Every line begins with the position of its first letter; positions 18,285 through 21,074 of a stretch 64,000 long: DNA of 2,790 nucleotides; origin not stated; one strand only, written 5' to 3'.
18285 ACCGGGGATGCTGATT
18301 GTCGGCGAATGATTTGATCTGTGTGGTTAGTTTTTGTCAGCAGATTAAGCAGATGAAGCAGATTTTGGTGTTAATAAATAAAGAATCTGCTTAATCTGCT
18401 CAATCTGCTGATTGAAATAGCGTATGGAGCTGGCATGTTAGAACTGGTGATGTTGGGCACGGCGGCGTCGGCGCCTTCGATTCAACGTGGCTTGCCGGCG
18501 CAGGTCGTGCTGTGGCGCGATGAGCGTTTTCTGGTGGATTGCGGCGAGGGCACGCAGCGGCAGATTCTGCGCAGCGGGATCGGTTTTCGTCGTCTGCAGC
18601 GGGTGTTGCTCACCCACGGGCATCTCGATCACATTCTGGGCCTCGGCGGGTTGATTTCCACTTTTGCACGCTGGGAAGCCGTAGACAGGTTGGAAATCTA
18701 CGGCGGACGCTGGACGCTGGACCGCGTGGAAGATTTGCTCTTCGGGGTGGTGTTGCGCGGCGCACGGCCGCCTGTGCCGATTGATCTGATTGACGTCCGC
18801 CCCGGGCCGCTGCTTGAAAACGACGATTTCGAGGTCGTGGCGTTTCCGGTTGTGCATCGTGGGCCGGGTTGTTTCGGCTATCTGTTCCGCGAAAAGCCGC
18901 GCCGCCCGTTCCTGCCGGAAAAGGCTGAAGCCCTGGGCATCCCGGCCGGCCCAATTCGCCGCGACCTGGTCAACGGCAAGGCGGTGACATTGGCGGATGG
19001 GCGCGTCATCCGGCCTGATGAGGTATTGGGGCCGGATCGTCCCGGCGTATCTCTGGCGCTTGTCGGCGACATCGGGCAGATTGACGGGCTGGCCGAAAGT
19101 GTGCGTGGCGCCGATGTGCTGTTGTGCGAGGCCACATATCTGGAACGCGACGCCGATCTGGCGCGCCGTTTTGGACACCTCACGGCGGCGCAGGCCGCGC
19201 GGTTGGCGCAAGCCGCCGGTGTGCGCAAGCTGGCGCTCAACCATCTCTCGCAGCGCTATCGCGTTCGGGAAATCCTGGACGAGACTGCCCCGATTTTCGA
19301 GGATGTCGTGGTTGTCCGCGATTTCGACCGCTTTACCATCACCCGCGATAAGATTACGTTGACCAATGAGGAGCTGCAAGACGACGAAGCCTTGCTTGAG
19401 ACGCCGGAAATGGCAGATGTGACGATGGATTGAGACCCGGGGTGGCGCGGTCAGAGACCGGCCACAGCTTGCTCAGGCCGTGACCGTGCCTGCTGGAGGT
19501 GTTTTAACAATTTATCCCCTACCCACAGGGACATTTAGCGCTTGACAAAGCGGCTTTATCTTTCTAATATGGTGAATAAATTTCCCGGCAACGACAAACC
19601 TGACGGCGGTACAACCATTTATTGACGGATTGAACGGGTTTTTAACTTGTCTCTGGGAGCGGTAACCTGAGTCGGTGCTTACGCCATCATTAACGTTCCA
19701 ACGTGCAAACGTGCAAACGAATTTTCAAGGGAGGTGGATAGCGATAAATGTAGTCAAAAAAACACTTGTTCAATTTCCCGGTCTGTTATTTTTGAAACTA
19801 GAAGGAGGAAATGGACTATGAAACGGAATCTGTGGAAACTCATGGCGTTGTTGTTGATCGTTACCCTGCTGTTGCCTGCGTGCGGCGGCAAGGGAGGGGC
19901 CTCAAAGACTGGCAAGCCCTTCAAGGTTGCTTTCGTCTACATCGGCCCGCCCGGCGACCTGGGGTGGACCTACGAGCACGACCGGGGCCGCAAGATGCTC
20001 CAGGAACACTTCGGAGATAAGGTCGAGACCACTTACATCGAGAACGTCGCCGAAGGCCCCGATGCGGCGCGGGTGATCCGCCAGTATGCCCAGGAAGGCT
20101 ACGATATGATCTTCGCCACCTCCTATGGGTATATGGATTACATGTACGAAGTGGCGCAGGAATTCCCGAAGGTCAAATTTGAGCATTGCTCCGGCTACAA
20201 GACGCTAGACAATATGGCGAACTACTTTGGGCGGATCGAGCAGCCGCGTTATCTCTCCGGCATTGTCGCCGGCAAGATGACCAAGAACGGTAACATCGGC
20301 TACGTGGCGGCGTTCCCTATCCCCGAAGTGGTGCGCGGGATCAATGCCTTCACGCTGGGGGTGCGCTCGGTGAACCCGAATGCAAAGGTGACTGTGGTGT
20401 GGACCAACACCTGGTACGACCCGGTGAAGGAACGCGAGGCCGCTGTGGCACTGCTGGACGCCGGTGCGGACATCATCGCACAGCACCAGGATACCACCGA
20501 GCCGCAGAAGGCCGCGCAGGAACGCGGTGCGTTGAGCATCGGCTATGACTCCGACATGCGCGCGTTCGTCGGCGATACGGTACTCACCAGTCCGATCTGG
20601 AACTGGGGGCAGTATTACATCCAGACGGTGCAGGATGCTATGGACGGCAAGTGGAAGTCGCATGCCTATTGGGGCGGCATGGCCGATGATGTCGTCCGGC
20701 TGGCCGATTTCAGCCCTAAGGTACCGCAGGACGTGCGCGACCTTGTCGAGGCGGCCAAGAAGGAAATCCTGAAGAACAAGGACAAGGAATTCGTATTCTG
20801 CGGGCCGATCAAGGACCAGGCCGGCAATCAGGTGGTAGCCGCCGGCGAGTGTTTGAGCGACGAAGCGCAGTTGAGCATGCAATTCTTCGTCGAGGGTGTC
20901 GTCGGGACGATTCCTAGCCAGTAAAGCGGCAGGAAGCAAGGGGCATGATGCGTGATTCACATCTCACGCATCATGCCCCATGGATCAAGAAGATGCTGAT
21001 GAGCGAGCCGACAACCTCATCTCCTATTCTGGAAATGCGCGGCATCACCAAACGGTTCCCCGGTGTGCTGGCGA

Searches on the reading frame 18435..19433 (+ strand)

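Call 51: search_protein_families(library=pfam, proteins=[window:18435-19433:+])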
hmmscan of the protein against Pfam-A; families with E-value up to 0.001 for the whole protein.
window:18435-19433:+ (332 aa): 3 families
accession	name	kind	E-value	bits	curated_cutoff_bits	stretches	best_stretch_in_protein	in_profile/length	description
PF12706.13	Lactamase_B_2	-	3.8e-17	63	27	2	31-154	2-133/200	Beta-lactamase superfamily domain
PF00753.33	Lactamase_B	-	4.3e-12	46.8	22.7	1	29-147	15-133/196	Metallo-beta-lactamase superfamily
PF13691.12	Lactamase_B_4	-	9.7e-07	28.8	27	1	24-69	16-63/63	tRNase Z endonuclease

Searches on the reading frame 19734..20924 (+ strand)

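Call 51: search_protein_families(library=pfam, proteins=[window:19734-20924:+])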
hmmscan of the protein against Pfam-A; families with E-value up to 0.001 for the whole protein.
window:19734-20924:+ (396 aa): 1 family
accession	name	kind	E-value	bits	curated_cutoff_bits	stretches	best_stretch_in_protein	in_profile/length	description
PF02608.20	Bmp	-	5.1e-61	206.7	24.1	1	64-347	3-293/301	ABC transporter substrate-binding protein PnrA-like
